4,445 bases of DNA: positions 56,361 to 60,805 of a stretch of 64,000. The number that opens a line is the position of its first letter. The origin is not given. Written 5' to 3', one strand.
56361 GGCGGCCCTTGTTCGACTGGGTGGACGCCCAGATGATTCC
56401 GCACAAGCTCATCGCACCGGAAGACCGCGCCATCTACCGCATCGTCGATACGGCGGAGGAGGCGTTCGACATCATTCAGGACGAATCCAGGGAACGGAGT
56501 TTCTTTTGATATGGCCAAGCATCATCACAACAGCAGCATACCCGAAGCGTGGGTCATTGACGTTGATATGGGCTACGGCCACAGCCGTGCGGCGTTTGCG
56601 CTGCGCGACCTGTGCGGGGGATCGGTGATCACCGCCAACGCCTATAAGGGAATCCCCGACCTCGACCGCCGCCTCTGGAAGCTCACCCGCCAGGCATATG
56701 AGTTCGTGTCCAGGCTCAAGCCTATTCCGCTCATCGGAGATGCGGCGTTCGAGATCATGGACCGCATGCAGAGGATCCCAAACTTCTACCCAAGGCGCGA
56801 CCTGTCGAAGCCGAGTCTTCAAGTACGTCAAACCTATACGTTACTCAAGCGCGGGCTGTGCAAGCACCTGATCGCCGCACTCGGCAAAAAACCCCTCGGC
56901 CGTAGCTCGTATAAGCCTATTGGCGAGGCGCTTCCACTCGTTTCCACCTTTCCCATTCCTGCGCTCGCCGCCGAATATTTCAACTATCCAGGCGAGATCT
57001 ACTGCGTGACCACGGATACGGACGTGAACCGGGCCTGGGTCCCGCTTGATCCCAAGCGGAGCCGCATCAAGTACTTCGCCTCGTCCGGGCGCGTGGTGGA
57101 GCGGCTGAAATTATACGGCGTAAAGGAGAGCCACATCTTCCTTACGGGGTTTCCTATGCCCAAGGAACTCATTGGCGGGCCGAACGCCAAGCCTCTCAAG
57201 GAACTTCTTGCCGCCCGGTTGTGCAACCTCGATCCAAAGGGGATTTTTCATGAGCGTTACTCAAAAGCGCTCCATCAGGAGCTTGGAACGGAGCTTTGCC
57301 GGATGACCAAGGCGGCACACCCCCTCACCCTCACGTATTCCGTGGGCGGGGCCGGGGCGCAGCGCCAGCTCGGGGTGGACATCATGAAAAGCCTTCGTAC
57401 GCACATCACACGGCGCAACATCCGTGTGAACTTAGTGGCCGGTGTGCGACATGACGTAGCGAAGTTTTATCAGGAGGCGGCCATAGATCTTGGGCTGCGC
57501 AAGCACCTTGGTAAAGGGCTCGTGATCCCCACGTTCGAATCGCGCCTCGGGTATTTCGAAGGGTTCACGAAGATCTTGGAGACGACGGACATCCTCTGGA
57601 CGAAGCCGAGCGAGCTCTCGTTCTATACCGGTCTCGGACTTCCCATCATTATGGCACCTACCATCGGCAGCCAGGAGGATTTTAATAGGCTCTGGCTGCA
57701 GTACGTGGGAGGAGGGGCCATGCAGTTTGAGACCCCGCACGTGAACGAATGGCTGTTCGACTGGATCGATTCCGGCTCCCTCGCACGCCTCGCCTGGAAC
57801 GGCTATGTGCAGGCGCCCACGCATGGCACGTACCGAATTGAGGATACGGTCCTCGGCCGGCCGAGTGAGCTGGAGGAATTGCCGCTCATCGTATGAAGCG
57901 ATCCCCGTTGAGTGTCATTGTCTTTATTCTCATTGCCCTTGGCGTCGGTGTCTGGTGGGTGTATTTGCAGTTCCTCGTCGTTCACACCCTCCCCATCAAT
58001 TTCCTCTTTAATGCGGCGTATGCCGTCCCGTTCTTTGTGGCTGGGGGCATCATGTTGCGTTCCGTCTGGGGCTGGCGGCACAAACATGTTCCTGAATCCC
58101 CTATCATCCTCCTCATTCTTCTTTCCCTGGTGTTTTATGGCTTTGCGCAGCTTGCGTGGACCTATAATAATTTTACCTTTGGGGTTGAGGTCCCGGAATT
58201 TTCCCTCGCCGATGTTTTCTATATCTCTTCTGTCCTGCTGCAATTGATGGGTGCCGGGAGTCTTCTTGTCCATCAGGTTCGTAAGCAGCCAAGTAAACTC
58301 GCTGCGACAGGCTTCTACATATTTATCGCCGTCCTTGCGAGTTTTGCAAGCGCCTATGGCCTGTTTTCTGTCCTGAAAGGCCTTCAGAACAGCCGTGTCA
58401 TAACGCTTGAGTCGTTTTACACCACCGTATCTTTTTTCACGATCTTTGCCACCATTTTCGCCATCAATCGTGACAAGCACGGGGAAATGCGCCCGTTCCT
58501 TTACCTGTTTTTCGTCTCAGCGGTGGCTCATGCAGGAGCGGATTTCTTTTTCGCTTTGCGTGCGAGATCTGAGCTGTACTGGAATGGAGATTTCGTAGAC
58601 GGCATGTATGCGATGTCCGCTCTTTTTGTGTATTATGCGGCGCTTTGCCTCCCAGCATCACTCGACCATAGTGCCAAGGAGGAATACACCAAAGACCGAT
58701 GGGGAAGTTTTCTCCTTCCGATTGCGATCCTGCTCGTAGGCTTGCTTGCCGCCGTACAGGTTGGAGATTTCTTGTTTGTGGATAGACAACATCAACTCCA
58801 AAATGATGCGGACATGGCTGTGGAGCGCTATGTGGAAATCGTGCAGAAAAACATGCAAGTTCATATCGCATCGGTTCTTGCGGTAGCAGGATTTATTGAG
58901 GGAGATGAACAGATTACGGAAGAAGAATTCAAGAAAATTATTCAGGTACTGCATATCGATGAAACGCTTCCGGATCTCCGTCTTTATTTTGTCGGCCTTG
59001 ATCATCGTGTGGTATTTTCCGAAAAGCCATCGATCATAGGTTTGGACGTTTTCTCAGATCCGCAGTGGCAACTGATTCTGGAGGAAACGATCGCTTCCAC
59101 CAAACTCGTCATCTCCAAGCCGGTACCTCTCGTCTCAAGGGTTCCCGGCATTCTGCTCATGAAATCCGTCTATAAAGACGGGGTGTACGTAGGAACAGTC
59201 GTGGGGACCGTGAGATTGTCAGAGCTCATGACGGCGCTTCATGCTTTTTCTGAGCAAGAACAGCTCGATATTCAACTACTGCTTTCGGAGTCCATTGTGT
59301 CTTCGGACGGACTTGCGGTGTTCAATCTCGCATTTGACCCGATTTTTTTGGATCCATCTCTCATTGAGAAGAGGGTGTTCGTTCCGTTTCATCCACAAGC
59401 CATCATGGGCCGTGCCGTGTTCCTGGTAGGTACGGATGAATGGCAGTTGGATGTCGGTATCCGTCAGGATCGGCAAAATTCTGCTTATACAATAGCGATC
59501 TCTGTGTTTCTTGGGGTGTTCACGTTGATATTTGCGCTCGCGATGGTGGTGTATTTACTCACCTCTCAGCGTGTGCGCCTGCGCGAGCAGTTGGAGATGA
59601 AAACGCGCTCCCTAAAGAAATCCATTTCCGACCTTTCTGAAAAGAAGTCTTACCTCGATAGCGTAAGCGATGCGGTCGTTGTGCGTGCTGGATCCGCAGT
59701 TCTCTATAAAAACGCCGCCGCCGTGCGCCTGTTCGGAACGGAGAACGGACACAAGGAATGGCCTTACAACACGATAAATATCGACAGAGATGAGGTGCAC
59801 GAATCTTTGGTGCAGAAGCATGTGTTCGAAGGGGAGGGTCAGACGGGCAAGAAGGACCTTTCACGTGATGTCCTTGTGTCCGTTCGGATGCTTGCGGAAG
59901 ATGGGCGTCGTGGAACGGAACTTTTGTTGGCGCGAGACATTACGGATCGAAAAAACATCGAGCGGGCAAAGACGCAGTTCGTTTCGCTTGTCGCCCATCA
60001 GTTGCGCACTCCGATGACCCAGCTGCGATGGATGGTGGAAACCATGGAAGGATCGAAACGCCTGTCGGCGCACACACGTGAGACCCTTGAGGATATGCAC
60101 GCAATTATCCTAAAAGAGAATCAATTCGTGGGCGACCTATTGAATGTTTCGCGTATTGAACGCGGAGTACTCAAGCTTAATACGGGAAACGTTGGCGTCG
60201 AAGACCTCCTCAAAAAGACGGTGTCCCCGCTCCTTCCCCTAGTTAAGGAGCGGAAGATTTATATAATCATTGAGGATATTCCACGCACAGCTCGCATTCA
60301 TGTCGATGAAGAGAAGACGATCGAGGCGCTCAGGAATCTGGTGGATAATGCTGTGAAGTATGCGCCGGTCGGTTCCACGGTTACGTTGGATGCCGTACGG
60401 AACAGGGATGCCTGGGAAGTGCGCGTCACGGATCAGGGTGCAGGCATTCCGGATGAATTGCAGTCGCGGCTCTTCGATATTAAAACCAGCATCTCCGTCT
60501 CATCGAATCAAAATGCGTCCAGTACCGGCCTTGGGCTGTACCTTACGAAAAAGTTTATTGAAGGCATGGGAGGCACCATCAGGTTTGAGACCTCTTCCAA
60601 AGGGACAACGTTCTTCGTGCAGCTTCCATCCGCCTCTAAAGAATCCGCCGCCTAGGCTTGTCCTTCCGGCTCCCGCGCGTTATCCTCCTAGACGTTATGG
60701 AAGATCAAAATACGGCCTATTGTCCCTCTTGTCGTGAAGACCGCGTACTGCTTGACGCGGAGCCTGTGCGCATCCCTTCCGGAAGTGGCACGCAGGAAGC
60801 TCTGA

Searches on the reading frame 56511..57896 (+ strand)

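Call 80: search_protein_families(library=pfam, proteins=[window:56511-57896:+], max_evalue=0.0001)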
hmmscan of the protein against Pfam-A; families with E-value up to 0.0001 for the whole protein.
window:56511-57896:+ (461 aa): 1 family
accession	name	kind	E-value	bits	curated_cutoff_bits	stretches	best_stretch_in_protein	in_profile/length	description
PF22053.2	DUF6938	-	4.2e-10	40.1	27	0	355-412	141-196/236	Domain of unknown function (DUF6938)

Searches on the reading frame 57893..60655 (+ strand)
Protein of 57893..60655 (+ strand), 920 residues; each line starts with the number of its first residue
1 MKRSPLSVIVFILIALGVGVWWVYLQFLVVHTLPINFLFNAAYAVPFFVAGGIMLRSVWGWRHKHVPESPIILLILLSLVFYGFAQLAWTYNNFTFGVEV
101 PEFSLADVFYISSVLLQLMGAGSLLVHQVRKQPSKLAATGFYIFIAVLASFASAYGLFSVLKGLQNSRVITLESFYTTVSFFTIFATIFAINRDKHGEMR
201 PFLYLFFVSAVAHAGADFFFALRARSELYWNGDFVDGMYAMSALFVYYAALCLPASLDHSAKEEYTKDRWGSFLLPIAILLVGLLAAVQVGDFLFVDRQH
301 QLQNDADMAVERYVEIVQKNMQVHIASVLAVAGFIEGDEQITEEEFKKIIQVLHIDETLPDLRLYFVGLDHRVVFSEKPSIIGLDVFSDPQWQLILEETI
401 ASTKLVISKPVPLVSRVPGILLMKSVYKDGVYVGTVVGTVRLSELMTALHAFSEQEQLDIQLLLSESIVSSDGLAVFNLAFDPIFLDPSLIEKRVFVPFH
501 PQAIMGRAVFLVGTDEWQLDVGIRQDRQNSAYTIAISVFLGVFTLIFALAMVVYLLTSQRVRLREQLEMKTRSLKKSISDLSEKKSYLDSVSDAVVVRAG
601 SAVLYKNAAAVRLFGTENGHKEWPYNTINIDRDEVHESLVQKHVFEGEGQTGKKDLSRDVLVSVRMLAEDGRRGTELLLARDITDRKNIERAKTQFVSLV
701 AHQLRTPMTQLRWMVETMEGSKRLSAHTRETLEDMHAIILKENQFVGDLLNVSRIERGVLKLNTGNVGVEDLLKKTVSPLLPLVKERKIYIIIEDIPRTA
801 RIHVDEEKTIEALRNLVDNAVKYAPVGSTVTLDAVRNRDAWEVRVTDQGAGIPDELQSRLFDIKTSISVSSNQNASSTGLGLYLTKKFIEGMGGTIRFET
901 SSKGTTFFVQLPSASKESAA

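Call 19: search_protein_families(library=pfam, proteins=[window:57893-60655:+], max_evalue=0.00001)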
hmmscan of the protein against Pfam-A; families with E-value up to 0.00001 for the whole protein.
window:57893-60655:+ (920 aa): 3 families
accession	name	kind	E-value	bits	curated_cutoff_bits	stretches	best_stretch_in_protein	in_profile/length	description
PF02518.31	HATPase_c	-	6.6e-22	78.5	26.4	1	805-913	2-109/111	Histidine kinase-, DNA gyrase B-, and HSP90-like ATPase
PF00512.31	HisKA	-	2.2e-09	37.7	26.9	1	692-758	1-66/66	His Kinase A (phospho-acceptor) domain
PF03924.19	CHASE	-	8.3e-09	35.9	25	1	377-462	75-176/189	CHASE domain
